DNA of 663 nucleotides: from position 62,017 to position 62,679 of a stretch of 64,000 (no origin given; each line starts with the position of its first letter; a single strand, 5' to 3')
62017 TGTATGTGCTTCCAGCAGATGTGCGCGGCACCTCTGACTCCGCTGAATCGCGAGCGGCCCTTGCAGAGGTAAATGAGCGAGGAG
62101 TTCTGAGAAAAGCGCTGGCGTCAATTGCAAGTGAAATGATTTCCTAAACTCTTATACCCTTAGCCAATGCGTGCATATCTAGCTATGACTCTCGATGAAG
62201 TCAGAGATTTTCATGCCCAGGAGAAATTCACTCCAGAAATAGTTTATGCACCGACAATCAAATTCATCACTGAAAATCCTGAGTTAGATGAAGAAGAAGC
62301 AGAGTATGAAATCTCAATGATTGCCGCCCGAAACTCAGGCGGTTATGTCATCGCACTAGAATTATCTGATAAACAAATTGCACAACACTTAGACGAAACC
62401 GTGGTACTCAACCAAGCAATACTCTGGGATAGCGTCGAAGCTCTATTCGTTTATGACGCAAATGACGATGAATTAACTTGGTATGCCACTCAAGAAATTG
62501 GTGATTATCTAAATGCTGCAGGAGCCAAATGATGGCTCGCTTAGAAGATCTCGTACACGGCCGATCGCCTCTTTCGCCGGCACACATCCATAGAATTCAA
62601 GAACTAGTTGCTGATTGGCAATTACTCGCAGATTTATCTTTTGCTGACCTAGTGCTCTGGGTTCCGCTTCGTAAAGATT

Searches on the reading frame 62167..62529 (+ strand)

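Call 80: search_protein_families(library=pfam, proteins=[window:62167-62529:+], max_evalue=1e-8)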
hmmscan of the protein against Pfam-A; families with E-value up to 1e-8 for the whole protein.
window:62167-62529:+ (121 aa): 1 family
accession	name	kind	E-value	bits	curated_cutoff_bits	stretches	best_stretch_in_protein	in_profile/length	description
PF21853.1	DUF6912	-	2.4e-12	47.7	27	0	1-97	1-112/160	Family of unknown function (DUF6912)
